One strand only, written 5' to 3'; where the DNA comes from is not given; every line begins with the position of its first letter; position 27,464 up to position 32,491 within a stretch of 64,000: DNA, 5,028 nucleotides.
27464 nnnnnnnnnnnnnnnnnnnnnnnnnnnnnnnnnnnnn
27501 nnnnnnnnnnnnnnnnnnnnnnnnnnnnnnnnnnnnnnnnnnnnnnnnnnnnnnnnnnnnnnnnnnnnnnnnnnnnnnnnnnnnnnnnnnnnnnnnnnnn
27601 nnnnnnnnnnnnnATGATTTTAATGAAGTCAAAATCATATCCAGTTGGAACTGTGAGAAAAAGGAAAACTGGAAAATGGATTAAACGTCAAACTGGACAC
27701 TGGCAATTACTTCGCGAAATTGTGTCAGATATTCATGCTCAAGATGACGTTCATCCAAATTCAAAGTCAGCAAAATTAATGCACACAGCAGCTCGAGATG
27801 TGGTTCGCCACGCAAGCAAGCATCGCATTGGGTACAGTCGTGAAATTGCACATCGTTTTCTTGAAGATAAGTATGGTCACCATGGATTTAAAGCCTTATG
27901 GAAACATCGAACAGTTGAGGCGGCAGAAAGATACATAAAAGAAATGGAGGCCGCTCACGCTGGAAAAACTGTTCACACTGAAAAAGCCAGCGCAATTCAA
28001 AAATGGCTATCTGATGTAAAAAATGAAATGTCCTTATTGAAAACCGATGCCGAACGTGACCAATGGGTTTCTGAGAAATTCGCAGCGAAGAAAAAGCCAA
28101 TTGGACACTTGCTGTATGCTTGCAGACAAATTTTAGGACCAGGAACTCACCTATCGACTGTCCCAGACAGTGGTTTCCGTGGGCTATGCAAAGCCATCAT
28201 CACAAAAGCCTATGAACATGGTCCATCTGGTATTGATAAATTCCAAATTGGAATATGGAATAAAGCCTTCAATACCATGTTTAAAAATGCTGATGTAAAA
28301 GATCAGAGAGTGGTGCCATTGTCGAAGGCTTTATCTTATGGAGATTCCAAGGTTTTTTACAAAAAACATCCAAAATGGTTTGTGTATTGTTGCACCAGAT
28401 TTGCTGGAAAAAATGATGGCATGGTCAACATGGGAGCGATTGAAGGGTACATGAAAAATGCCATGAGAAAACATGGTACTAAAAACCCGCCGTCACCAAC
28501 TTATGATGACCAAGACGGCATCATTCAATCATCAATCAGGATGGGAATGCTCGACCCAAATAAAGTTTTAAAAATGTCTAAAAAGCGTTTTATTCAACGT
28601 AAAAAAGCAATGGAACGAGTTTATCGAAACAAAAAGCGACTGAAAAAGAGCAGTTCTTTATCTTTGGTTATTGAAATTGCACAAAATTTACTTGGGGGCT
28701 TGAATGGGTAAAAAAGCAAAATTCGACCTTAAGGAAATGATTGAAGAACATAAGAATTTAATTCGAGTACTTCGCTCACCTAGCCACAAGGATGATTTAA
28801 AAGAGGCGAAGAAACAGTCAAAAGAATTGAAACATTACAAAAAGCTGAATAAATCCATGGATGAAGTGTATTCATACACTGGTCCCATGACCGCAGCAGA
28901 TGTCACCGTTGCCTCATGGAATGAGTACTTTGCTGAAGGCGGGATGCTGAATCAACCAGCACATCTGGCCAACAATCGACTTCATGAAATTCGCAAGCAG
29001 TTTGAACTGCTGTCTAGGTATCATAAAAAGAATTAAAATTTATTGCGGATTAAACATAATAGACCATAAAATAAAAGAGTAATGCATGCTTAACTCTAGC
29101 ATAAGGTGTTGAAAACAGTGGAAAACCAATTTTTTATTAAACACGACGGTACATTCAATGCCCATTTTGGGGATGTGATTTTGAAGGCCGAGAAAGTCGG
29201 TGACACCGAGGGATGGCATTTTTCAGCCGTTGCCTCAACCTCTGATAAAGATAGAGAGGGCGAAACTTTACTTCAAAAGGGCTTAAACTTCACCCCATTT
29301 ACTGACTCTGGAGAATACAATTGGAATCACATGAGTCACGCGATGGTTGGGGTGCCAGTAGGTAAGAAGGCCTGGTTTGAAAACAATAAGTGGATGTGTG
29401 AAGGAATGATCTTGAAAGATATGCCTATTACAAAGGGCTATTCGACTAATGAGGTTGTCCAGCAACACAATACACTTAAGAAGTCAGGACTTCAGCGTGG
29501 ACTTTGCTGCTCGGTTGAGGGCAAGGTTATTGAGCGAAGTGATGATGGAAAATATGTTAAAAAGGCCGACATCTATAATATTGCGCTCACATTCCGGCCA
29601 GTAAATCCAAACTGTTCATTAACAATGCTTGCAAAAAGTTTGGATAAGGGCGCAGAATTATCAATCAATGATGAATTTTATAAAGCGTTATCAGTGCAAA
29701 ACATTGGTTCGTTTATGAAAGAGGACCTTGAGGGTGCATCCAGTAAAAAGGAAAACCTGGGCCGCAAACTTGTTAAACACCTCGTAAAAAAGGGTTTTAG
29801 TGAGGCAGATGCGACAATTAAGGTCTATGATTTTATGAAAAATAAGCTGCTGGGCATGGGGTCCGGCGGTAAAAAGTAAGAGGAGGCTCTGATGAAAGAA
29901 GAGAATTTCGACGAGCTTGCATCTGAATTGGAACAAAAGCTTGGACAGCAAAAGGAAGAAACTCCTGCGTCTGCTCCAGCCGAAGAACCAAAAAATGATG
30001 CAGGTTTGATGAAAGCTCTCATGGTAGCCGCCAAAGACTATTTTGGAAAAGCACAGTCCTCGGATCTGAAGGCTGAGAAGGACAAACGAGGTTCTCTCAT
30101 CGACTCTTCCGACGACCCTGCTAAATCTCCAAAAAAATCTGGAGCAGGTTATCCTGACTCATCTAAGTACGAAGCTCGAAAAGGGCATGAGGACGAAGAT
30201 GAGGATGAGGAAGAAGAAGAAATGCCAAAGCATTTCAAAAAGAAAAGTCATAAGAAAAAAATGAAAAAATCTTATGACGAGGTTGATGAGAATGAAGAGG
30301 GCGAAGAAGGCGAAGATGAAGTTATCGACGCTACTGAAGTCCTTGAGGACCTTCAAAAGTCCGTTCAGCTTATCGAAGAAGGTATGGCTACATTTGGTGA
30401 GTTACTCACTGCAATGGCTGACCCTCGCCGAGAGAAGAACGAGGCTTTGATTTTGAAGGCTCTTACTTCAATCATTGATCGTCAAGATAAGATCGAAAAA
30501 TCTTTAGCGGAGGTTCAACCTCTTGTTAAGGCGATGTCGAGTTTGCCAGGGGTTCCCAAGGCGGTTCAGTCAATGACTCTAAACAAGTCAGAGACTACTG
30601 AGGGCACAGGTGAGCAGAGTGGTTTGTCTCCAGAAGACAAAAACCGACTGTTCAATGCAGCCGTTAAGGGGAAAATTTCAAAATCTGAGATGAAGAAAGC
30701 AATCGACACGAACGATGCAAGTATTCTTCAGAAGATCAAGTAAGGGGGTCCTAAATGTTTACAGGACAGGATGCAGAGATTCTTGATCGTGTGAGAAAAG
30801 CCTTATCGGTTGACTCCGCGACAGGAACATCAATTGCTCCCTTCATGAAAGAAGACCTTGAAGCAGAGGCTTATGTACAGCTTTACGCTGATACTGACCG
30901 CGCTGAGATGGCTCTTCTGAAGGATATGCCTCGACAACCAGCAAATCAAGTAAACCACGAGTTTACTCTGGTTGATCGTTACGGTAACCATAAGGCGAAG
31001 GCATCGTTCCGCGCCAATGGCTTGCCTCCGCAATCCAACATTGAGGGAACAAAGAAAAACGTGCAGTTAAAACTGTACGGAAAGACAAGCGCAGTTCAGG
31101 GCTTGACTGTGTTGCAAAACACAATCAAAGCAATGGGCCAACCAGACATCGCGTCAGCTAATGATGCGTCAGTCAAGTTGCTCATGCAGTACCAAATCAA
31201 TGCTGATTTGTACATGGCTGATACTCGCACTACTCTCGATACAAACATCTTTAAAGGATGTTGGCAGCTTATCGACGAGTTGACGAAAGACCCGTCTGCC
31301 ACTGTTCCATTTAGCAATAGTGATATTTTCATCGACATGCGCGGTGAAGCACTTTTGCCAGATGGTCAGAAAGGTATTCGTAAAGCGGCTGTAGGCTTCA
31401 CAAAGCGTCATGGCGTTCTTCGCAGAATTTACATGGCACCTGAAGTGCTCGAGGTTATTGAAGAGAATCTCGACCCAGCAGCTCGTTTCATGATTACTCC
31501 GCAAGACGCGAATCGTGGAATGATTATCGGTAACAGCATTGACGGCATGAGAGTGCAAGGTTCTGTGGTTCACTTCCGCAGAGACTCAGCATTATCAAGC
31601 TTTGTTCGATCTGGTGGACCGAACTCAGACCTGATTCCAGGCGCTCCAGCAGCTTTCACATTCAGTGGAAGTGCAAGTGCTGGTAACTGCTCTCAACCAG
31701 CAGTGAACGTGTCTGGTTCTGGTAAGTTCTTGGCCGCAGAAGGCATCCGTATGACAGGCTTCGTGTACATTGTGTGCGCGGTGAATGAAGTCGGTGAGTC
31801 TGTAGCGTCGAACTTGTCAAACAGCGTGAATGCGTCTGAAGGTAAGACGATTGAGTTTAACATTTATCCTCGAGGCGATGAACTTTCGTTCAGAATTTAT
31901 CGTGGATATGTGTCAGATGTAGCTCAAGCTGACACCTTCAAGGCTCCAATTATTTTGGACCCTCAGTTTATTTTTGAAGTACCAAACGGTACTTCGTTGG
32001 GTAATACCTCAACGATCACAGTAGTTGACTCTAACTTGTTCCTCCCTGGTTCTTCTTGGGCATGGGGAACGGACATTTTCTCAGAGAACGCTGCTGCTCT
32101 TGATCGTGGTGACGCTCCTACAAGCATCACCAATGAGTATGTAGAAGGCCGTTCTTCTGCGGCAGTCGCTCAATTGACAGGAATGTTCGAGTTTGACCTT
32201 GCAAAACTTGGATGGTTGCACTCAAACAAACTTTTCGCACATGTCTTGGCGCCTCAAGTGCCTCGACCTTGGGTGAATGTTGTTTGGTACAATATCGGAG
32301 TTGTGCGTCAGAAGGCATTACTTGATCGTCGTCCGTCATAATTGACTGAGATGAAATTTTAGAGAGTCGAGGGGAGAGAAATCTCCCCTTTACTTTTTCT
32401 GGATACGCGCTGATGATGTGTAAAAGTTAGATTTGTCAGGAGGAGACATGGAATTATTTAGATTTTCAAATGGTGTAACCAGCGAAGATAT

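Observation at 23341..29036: SNF2 helicase, MuF-like protein and two basic proteins wedged between the portal and prohead protease genes: candidate capsid-delivered takeover or anti-restriction module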

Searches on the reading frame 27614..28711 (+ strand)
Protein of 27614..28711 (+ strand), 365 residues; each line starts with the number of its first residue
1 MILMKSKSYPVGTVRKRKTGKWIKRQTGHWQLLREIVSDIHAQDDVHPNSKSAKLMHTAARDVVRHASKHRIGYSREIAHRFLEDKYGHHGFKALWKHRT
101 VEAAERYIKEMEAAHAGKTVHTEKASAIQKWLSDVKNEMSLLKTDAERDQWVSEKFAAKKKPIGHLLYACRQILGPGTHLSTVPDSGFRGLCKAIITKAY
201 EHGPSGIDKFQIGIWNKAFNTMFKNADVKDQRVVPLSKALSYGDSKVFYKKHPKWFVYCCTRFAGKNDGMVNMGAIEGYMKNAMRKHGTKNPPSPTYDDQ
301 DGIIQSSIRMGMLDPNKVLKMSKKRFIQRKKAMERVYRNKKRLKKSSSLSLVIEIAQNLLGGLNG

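Call 4: search_protein_families(library=pfam, proteins=[window:27614-28711:+], max_evalue=0.01)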
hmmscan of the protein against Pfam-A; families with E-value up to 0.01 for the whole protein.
window:27614-28711:+ (365 aa): 0 families

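Call 5: search_protein_families(library=phrogs, proteins=[window:27614-28711:+], max_evalue=0.01)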
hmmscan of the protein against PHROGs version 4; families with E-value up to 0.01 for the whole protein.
window:27614-28711:+ (365 aa): 0 families

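Call 16: search_protein_families(library=pfam, proteins=[window:27614-28711:+], max_evalue=10)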
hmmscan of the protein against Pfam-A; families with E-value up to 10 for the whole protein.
window:27614-28711:+ (365 aa): 0 families

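Call 29: search_protein_families(library=ncbifam, proteins=[window:27614-28711:+], max_evalue=1)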
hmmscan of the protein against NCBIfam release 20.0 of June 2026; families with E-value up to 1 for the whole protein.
window:27614-28711:+ (365 aa): 1 family
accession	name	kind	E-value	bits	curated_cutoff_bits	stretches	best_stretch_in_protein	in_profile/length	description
NF005537.0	PRK07199.1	subfamily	0.047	12.8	322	1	107-154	130-177/301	ribose-phosphate diphosphokinase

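Call 50: find_homologous_proteins(query=window:27614-28711:+, max_evalue=0.001)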
Query window:27614-28711:+ (365 aa): 13 proteins with E <= 0.001 among 1535 candidates.
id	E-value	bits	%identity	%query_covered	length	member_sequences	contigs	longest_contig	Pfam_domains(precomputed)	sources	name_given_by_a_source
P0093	3.4e-247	837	100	100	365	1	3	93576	-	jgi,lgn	-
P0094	1.4e-127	444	54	100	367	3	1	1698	-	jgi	jgi:hypothetical protein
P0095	2.1e-124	433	52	100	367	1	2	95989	-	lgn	-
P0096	2.1e-104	368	48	93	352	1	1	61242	-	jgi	-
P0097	4.3e-103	363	51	90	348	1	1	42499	-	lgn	-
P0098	7.5e-102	359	47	94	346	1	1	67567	-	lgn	-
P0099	6.7e-101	356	50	93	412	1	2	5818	-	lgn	-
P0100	1.3e-97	345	47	93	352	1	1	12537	-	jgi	-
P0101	3.1e-96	341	47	95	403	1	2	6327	-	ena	-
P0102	2.1e-91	325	45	95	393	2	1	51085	-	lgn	-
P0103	4.9e-91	324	46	90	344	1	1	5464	-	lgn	-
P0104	1.7e-51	194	51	48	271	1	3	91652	PF18905.6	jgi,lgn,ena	-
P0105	1.7e-49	187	51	47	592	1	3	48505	-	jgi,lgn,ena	-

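Call 69: search_solved_structures(query=A6, max_evalue=1)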
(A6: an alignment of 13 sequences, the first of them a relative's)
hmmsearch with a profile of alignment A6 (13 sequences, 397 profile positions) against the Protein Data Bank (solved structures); distinct sequences matched with E-value up to 1: 0.

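Call 74: predict_structure(alignment_id=A6)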
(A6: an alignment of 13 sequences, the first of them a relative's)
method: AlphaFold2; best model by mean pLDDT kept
length: 365 residues; sequences in the alignment: 13
mean_pLDDT: 74.0   pTM: 0.48
mean pLDDT of the five models: 74.0, 73.7, 70.4, 69.4, 68.6
residues with pLDDT >= 90: 21; 70-90: 241; 50-70: 62; < 50: 41
segments of 3 or more residues with pLDDT < 50: 1-17, 19-28, 306-308, 344-347, 363-365
pLDDT, mean of each block of 10 residues (from residue 1): 35 44 44 83 83 84 78 82 86 84 88 80 82 83 85 91 88 80 75 83 78 78 61 75 86 89 75 83 84 66 50 58 70 70 51 62 52
secondary structure, 60 per line:
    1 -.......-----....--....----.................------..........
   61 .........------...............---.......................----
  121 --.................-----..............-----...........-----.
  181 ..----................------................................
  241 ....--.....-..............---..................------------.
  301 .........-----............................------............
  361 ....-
elements in order: H2-8 E14-17 E20-23 H28-44 H51-69 H76-90 H94-116 H123-139 H145-158 H164-174 H187-202 H209-232 E233-235 H236-244 H247-251 H253-266 E270-272 H273-287 H300-309 H315-342 H349-364
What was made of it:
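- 27614..28711 (+): Basic 365-aa protein (pI 10.1). It has a ~40-aa N-terminal basic module (aa 1-41, nt 27614-27736), a variable His-rich helical region, and a conserved C-terminal domain (aa 126-299, nt 27989-28510). AF2 all-alpha, pLDDT 74 (call 74).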

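Call 76: fold_search(model_id=the predicted structure, library=viral)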
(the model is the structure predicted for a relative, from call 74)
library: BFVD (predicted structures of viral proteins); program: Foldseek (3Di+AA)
matches with E <= 10: 176; with E <= 0.001: 0
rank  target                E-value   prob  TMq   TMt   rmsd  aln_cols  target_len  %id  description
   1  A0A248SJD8            3.8e-01  0.12  0.18  0.19  27.5       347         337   11  (no name in the UniProt tables at hand)
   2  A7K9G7                9.1e-01  0.06  0.10  0.12  20.3       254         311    9  Uncharacterized protein Z557R [Chlorovirus heliozoae]
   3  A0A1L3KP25            9.6e-01  0.08  0.12  0.13  16.6       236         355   14  Uncharacterized protein [Hubei odonate virus 15]
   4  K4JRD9                1.1e+00  0.35  0.16  0.22   8.7       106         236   12  (no name in the UniProt tables at hand)
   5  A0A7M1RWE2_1          1.2e+00  0.06  0.13  0.04  27.8       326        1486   12  Uncharacterized protein [uncultured phage cr10_1]
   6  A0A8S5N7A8            1.3e+00  0.04  0.12  0.11  23.1       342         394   12  DNA pilot protein VP2 [Microviridae sp. ctRQq14]
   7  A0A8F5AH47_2          1.4e+00  0.07  0.17  0.07  23.3       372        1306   12  Polyprotein (Fragment) [Rhizoctonia solani alpha-like virus 4]
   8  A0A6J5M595            1.4e+00  0.05  0.13  0.10  20.6       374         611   14  Uncharacterized protein [uncultured Caudovirales phage]
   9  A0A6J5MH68            1.5e+00  0.04  0.12  0.14  25.7       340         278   13  Uncharacterized protein [uncultured Caudovirales phage]
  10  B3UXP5                1.5e+00  0.02  0.09  0.06  42.0       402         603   11  M123 [Muromegalovirus WP15B]
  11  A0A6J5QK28            1.7e+00  0.04  0.12  0.17  19.0       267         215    6  Uncharacterized protein [uncultured Caudovirales phage]
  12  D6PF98                1.8e+00  0.03  0.11  0.05  22.8       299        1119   15  (no name in the UniProt tables at hand)
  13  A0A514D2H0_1          1.9e+00  0.08  0.13  0.05  17.1       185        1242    9  RNA-dependent RNA polymerase [Riboviria sp.]
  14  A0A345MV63            2.0e+00  0.05  0.13  0.11  18.5       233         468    9  (no name in the UniProt tables at hand)
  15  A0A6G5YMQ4            2.1e+00  0.03  0.13  0.07  25.8       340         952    9  (no name in the UniProt tables at hand)
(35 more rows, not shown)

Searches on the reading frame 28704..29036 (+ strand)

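Call 4: search_protein_families(library=pfam, proteins=[window:28704-29036:+], max_evalue=0.01)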
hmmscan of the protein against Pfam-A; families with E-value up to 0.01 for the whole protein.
window:28704-29036:+ (110 aa): 0 families

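Call 5: search_protein_families(library=phrogs, proteins=[window:28704-29036:+], max_evalue=0.01)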
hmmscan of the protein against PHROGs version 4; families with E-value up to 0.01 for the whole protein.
window:28704-29036:+ (110 aa): 0 families

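Call 16: search_protein_families(library=pfam, proteins=[window:28704-29036:+], max_evalue=10)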
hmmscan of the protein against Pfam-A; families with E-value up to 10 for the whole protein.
window:28704-29036:+ (110 aa): 1 family
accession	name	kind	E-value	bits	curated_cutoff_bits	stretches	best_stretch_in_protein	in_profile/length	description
PF11155.13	DUF2935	-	0.04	14.9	24.4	1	11-70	12-58/121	Domain of unknown function (DUF2935)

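Call 29: search_protein_families(library=ncbifam, proteins=[window:28704-29036:+], max_evalue=1)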
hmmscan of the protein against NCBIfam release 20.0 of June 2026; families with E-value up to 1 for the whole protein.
window:28704-29036:+ (110 aa): 1 family
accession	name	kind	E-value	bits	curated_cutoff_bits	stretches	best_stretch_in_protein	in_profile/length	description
NF001995.1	PRK00794.1-1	equivalog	0.1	12.8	125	1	9-50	72-113/125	flagellar biosynthesis repressor FlbT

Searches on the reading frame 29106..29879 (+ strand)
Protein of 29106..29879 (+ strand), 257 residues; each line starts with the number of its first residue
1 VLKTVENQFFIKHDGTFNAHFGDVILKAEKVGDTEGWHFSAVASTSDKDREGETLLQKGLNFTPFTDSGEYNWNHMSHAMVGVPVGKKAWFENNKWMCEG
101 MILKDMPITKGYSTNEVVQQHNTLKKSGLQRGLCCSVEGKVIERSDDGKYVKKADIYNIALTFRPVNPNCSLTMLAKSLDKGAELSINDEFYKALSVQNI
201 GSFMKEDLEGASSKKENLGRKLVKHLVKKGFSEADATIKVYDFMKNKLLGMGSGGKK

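Call 4: search_protein_families(library=pfam, proteins=[window:29106-29879:+], max_evalue=0.01)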
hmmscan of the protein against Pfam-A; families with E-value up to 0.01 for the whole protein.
window:29106-29879:+ (257 aa): 0 families

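Call 5: search_protein_families(library=phrogs, proteins=[window:29106-29879:+], max_evalue=0.01)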
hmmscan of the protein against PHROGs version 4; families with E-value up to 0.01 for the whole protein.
window:29106-29879:+ (257 aa): 3 families
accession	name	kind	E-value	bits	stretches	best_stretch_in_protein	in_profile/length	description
phrog_1028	-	head and packaging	6.4e-28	99.5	1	23-182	25-183/591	head maturation protease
phrog_38466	-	head and packaging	2.8e-09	38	1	116-191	14-90/170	head maturation protease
phrog_9411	-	unknown function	0.0012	20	1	216-240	2-26/53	-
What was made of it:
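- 29106..29879 (+): Prohead maturation protease. It marks the downstream end of the block. Its C-terminal FYKALSV...FMKEDLE resembles the MCP N-terminus. phrog_1028 6.4e-28 (call 5).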

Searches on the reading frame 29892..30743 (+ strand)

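Call 16: search_protein_families(library=pfam, proteins=[window:29892-30743:+], max_evalue=10)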
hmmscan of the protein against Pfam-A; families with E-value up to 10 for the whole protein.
window:29892-30743:+ (283 aa): 4 families
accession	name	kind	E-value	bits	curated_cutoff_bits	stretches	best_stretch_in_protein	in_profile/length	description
PF01519.22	DUF16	-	0.0019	19.1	40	1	90-202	16-103/104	Protein of unknown function DUF16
PF25066.1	TPR_VPS8_2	-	0.016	15.1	26.2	1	126-212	74-158/194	VPS8-like, TPR-like repeats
PF02535.28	Zip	-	2.2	7.9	35.1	1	78-143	102-167/323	ZIP Zinc transporter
PF25573.1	TPR_PSMD3_N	-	7.2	6.5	27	1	148-214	3-70/306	PSMD3-like, N-terminal TPR repeats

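Call 93: search_protein_families(library=phrogs, proteins=[window:29892-30743:+], max_evalue=0.001)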
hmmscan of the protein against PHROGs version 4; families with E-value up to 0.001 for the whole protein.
window:29892-30743:+ (283 aa): 0 families

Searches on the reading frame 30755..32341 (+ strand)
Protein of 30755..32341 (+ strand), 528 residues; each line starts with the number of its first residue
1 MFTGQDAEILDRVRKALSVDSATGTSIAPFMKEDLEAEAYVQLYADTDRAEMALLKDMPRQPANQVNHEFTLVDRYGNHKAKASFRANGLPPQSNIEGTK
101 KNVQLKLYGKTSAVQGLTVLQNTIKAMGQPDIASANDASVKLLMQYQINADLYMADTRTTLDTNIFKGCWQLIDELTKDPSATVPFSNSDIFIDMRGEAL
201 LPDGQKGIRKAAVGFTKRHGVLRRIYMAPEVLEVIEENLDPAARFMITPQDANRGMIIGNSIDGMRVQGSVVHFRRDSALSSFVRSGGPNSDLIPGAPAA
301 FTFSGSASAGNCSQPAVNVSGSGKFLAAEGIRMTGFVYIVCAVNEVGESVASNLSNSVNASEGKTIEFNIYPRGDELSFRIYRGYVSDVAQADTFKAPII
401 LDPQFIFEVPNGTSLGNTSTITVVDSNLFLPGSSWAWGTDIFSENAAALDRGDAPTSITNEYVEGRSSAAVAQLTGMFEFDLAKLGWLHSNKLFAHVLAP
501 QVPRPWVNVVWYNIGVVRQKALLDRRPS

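Call 4: search_protein_families(library=pfam, proteins=[window:30755-32341:+], max_evalue=0.01)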
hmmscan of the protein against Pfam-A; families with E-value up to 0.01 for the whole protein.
window:30755-32341:+ (528 aa): 0 families

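Call 5: search_protein_families(library=phrogs, proteins=[window:30755-32341:+], max_evalue=0.01)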
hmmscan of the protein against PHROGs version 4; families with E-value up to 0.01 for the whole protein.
window:30755-32341:+ (528 aa): 1 family
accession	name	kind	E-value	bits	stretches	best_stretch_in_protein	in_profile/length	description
phrog_752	-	head and packaging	4.6e-21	76.2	1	4-484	12-439/475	major head protein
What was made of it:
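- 29892..32341 (+): Acidic scaffold-like protein (29892-30743) and major capsid protein (30755-32341). phrog_752 (call 5).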

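Call 104: search_dna_similar(query=window:30755-32341:+, collection=phages, mode=protein, max_evalue=0.001, max_rows=15)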
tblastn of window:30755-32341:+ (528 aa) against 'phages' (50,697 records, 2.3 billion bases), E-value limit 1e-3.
No match.
